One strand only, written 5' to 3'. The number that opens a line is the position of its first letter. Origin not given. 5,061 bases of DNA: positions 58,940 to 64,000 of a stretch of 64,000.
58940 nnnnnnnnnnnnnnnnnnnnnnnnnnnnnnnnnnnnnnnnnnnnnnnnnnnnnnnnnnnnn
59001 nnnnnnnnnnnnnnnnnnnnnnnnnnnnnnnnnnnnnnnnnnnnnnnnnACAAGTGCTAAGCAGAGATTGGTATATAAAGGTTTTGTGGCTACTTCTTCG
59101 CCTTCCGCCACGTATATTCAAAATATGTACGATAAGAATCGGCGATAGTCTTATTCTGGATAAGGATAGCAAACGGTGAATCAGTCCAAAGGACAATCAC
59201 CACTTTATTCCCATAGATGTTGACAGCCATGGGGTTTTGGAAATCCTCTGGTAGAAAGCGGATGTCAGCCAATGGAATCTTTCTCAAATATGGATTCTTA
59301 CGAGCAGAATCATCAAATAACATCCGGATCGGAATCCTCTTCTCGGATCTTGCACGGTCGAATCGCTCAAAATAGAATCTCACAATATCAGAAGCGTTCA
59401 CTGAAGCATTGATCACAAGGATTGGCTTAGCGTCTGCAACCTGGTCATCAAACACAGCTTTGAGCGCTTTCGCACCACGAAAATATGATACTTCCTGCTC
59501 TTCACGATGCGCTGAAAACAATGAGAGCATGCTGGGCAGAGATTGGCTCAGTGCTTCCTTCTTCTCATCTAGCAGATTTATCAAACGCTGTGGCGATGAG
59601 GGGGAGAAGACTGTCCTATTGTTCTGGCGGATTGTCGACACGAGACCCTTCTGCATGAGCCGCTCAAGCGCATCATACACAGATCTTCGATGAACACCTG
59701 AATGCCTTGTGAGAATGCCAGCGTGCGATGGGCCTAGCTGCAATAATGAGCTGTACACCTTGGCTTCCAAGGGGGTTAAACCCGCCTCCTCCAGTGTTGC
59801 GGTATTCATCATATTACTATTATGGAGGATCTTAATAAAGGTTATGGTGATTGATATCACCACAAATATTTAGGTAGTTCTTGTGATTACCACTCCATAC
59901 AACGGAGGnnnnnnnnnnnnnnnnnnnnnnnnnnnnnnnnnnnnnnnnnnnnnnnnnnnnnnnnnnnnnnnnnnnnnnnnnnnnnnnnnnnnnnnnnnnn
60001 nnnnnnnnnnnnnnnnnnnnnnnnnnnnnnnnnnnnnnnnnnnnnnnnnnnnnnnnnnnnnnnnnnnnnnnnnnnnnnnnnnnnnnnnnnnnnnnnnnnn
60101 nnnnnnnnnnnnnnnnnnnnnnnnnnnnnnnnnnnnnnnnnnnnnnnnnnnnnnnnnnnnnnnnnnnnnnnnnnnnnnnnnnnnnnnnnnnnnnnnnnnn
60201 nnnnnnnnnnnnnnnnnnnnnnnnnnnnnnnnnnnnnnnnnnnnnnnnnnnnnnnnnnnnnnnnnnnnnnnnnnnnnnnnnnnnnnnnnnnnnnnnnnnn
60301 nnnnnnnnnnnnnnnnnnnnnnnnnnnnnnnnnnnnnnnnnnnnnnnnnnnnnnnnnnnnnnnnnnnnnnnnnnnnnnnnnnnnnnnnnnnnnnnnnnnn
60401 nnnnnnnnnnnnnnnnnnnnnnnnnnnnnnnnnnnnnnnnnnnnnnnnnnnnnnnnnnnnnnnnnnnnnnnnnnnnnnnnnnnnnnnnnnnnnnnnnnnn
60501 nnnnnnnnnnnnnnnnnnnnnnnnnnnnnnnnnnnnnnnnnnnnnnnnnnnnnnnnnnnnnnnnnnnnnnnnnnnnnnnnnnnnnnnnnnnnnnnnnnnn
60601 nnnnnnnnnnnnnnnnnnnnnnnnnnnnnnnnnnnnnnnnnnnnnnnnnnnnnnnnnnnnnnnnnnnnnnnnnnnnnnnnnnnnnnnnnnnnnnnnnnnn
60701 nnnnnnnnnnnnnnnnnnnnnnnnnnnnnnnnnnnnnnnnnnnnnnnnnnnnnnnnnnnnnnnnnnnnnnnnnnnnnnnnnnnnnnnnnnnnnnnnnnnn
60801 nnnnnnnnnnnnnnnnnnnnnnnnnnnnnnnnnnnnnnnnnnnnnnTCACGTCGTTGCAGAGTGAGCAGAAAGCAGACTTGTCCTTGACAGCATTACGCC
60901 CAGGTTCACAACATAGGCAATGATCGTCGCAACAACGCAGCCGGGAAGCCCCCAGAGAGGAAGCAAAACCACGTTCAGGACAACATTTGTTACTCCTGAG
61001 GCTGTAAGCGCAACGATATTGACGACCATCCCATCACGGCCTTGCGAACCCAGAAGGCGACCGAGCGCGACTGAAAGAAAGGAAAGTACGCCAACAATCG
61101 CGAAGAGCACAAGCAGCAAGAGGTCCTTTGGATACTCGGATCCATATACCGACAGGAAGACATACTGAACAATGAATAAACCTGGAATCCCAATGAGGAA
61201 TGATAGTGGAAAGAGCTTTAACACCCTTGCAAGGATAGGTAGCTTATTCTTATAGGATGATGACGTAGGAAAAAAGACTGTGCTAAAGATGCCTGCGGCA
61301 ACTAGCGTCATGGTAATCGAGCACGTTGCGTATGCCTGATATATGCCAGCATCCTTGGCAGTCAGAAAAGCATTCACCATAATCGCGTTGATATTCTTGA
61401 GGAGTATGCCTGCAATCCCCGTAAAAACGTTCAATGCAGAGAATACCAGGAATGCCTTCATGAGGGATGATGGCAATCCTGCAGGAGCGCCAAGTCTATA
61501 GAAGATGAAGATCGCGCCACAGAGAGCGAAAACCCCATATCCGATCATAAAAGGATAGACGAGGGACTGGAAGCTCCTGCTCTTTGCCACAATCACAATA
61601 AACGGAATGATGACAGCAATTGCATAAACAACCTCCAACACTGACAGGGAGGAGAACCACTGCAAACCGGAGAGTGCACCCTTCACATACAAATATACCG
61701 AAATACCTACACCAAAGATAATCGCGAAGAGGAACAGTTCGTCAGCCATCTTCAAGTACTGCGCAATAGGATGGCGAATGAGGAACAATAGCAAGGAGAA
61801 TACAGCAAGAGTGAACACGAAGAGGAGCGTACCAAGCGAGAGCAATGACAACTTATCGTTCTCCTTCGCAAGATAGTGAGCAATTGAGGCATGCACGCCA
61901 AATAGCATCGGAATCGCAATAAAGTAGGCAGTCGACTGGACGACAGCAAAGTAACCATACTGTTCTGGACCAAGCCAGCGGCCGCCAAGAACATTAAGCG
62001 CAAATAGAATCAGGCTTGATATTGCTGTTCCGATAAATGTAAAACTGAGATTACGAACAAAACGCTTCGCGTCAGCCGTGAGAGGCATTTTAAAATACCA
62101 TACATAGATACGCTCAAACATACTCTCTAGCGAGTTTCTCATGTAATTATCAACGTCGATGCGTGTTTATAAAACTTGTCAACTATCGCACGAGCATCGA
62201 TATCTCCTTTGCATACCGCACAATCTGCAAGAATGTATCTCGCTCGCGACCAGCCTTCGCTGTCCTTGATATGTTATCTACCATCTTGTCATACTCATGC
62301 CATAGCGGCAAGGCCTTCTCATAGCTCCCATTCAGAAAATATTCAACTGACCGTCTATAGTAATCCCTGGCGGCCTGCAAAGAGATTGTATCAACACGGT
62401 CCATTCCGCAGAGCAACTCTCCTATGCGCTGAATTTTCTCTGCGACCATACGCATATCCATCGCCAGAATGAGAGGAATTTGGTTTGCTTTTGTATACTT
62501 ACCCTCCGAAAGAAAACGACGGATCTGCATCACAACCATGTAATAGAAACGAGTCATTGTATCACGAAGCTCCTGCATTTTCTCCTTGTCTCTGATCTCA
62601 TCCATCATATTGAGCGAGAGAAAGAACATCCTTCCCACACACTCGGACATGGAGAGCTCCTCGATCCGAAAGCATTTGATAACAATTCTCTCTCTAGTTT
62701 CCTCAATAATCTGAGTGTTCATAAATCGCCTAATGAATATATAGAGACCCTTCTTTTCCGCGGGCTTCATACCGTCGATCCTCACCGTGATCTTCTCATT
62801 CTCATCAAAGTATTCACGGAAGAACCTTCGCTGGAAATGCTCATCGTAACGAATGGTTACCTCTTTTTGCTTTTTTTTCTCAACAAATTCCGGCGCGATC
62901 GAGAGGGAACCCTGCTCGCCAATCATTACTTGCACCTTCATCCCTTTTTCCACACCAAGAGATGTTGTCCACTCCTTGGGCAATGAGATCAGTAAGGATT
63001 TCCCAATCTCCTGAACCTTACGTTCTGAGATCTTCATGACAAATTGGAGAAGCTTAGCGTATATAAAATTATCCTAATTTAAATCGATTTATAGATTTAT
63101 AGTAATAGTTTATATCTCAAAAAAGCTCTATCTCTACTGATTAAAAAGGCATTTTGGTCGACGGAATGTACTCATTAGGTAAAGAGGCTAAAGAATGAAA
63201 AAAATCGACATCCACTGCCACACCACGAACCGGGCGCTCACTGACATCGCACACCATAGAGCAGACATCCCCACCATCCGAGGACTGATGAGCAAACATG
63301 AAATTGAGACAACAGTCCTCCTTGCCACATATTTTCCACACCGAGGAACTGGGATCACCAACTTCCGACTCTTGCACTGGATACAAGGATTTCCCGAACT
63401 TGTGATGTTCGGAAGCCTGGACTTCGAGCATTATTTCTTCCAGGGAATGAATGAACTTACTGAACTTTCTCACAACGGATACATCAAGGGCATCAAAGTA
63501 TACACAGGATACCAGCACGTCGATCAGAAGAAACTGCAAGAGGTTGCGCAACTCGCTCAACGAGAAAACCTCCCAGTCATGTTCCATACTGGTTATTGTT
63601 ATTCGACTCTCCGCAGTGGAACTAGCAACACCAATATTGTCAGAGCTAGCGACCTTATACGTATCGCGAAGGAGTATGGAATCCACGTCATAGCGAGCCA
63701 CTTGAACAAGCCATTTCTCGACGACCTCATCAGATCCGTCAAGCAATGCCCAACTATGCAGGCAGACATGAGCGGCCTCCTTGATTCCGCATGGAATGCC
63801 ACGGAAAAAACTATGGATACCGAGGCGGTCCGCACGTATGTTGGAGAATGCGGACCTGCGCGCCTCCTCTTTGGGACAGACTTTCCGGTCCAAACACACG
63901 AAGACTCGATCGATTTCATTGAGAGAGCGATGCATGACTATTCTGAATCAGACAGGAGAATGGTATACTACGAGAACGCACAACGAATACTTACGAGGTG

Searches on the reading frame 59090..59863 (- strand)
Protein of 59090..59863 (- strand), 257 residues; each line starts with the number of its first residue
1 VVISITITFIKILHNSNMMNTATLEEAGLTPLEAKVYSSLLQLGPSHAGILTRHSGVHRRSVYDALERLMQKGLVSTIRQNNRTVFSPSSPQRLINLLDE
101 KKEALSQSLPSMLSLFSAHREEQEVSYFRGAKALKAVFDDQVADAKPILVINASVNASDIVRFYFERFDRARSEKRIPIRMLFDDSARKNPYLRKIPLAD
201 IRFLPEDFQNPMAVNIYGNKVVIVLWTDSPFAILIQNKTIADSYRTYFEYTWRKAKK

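Call 9: search_protein_families(library=pfam, proteins=[window:59090-59863:-], max_evalue=0.001)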
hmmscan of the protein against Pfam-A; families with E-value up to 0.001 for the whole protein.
window:59090-59863:- (257 aa): 2 families
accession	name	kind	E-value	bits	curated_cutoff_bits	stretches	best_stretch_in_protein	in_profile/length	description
PF01978.25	TrmB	-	5.6e-16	58.6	25.6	1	24-91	1-67/68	Sugar-specific transcriptional regulator TrmB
PF03965.22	Penicillinase_R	-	0.00058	20.6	22.6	0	30-93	2-69/115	Penicillinase repressor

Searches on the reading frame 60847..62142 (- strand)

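Call 9: search_protein_families(library=pfam, proteins=[window:60847-62142:-], max_evalue=0.001)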
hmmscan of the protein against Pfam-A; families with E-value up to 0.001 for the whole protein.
window:60847-62142:- (431 aa): 2 families
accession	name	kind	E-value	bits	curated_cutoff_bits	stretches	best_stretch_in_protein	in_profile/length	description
PF01943.22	Polysacc_synt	-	5.7e-16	59.2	28.2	1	29-297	2-273/274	Polysaccharide biosynthesis protein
PF13440.11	Polysacc_synt_3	-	4.2e-09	36.5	23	1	55-324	4-271/293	Polysaccharide biosynthesis protein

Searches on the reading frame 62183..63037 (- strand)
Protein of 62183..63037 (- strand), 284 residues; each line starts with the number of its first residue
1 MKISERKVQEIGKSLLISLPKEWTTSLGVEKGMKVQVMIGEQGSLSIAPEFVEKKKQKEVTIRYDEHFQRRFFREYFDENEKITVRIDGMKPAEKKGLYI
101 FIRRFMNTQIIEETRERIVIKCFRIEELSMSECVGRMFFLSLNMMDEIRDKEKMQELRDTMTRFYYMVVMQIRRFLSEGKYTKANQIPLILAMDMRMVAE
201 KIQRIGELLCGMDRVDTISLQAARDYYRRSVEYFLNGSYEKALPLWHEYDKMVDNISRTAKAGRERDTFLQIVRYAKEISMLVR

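Call 9: search_protein_families(library=pfam, proteins=[window:62183-63037:-], max_evalue=0.001)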
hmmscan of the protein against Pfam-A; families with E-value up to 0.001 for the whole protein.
window:62183-63037:- (284 aa): 0 families

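Call 38: search_protein_families(library=pfam, proteins=[window:62183-63037:-], max_evalue=10)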
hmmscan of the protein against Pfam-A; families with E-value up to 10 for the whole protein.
window:62183-63037:- (284 aa): 2 families
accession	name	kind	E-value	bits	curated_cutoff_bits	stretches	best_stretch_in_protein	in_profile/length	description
PF04014.23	MazE_antitoxin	-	0.017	15.5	24.7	1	11-35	4-28/48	Antidote-toxin recognition MazE, bacterial antitoxin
PF21892.1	TMEM145_N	-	0.13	13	28.1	1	51-142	19-109/131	TMEM145, N-terminal domain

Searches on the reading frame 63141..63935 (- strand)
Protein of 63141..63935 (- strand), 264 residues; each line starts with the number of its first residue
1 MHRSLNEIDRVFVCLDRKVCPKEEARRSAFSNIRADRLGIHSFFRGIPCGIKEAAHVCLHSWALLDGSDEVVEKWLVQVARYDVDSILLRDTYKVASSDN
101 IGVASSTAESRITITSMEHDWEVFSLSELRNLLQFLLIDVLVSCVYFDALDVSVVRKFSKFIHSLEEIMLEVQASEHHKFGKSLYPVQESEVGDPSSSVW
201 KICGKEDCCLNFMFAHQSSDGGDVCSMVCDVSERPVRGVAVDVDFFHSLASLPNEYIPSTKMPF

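Call 11: search_protein_families(library=pfam, proteins=[window:63141-63935:-], max_evalue=0.001)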
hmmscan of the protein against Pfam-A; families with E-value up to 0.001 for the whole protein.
window:63141-63935:- (264 aa): 0 families

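Call 18: find_encoding_contigs(protein=window:63141-63935:-, flank=10000, max_places=3)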
Protein window:63141-63935:- (264 aa): no gene with exactly this product is on record in the collection.

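Call 38: search_protein_families(library=pfam, proteins=[window:63141-63935:-], max_evalue=10)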
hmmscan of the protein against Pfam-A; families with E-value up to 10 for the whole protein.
window:63141-63935:- (264 aa): 2 families
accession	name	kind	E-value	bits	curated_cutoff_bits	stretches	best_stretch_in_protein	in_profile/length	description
PF18487.6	TSR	-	0.012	16.2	25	1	205-225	26-45/50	Thrombospondin type 1 repeat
PF08816.16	Ivy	-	0.053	14.1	21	1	185-235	32-82/117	Inhibitor of vertebrate lysozyme (Ivy)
